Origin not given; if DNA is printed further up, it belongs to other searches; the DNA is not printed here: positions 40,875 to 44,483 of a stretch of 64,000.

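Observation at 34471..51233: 16.7 kb integrative island in tRNA-Pro(GGG) with exact attL/attR footprint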

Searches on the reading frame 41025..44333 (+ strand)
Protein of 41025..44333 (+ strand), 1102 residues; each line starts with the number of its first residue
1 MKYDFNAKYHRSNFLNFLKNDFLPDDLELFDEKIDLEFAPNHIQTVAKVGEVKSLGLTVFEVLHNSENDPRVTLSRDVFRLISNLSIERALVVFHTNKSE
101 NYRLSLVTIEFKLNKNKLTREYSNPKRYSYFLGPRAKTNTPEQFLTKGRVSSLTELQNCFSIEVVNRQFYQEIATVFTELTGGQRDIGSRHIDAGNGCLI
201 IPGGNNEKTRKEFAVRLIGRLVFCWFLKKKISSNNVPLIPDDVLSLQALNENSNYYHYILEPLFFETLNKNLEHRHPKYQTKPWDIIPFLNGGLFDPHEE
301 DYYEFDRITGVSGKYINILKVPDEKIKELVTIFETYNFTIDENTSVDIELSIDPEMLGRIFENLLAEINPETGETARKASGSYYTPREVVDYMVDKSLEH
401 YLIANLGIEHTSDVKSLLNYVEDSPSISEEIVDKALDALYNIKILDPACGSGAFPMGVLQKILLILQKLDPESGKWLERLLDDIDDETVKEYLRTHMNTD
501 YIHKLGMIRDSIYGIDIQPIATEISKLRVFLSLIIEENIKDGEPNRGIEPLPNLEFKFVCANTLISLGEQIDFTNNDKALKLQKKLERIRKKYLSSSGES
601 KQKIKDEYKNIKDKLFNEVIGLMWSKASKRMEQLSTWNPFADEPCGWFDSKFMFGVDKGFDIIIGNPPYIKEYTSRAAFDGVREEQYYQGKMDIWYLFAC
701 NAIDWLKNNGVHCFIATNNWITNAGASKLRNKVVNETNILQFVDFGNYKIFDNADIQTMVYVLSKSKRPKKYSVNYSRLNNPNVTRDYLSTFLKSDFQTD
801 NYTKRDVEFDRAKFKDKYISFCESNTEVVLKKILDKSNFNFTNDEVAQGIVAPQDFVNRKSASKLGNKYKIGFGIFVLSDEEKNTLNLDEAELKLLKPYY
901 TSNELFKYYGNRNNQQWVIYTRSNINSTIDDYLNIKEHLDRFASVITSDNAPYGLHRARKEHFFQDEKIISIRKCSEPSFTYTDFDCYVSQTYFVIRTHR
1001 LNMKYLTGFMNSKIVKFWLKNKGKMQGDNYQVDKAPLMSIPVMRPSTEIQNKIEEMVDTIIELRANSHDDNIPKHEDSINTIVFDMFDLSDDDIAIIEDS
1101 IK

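Call 7: search_protein_families(library=pfam, proteins=[window:41025-44333:+], max_evalue=0.01)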
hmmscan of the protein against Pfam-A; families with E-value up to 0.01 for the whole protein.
window:41025-44333:+ (1102 aa): 4 families
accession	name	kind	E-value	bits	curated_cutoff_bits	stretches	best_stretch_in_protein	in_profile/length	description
PF07669.17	Eco57I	-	3.6e-33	115.5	25.3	1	511-751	2-171/171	Eco57I restriction-modification methylase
PF02384.22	N6_Mtase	-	3.7e-14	53.2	20.4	1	656-778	122-245/311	N-6 DNA Methylase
PF12950.13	TaqI_C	-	4.3e-08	33.9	26.5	1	944-1042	32-118/118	TaqI-like C-terminal specificity domain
PF20473.4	MmeI_Mtase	-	1.1e-06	28.4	27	1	433-761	12-242/259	MmeI, DNA-methyltransferase domain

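Call 8: search_protein_families(library=padloc, proteins=[window:41025-44333:+], max_evalue=0.01)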
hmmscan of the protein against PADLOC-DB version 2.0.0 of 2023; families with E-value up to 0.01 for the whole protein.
window:41025-44333:+ (1102 aa): 56 families (the best 25 are shown)
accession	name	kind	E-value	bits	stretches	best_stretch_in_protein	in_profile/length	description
PDLC03601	REase_MTase_IIG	-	6.7e-79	263.9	2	162-570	204-562/1110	Type IIG restriction enzyme-methyltransferase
PDLC03612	REase_MTase_IIG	-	5.4e-65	218.3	2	658-1099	805-1245/1247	Type IIG restriction enzyme-methyltransferase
PDLC03596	REase_MTase_IIG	-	6e-64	214.6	3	438-811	538-859/1148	Type IIG restriction enzyme-methyltransferase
PDLC03628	REase_MTase_IIG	-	1.5e-28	97.5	3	199-402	178-359/1100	Type IIG restriction enzyme-methyltransferase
PDLC03604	REase_MTase_IIG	-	1.9e-25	87.1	2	428-579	376-514/1011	Type IIG restriction enzyme-methyltransferase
PDLC02521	PglX|PglXI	-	3.5e-23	79.6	2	658-800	480-623/1174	PglX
PDLC03226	MTase_II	-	3.6e-21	73.4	1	655-1090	122-575/579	Type II methyltransferase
PDLC03629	REase_MTase_IIG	-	9.1e-21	71.4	2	347-532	338-512/1182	Type IIG restriction enzyme-methyltransferase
PDLC03248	MTase_II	-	5.3e-20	69.6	1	658-1067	84-499/521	Type II methyltransferase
PDLC03335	MTase_II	-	5.9e-20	69.5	1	653-1030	189-558/607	Type II methyltransferase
PDLC02643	DrmMI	-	1.5e-17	60.8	2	375-531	550-694/1347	DrmMI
PDLC02527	PglX|PglXI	-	6.5e-17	58.6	2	657-816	554-707/1332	PglX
PDLC03600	REase_MTase_IIG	-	2.2e-16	57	2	658-1071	495-869/1205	Type IIG restriction enzyme-methyltransferase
PDLC02525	PglX|PglXI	-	3.5e-16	57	2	658-787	454-584/607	PglX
PDLC03347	MTase_II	-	1.8e-15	54.6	2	656-771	89-208/488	Type II methyltransferase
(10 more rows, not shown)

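Call 10: search_protein_families(library=ncbifam, proteins=[window:41025-44333:+], max_evalue=0.1)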
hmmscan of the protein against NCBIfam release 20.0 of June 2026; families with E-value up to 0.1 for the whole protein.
window:41025-44333:+ (1102 aa): 8 families
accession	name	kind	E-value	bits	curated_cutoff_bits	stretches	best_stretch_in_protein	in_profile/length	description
NF033452.1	BREX_1_MTaseX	exception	2e-23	82.2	500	2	384-799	254-653/1210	BREX-1 system adenine-specific DNA-methyltransferase PglX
NF033455.1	BREX_6_MTaseX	exception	9.3e-16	56.5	900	2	658-788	553-683/1319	BREX-6 system adenine-specific DNA-methyltransferase PglX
NF033451.1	BREX_2_MTaseX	equivalog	2.8e-09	35.3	400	1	364-476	179-259/1185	BREX-2 system adenine-specific DNA-methyltransferase PglX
NF047738.1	antiphage_MADS2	equivalog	2.1e-08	32.9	720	2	681-768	480-569/654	methylation-associated defense system DNA methyltransferase MAD2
TIGR03534.1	RF_mod_PrmC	equivalog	0.00027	20.5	199.1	1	655-683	150-180/253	peptide chain release factor N(5)-glutamine methyltransferase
NF047740.1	antiphage_MADS5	equivalog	0.013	14.4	400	0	988-1067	366-445/461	methylation-associated defense system restriction endonuclease subunit S MAD5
TIGR00536.1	hemK_fam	subfamily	0.046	12.8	115.5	0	659-673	182-196/286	HemK family protein methyltransferase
NF047853.1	tRm6a37MtseTrmN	equivalog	0.081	12.6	350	0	655-719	110-171/244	tRNA(1)(Val) (adenine(37)-N(6))-methyltransferase TrmN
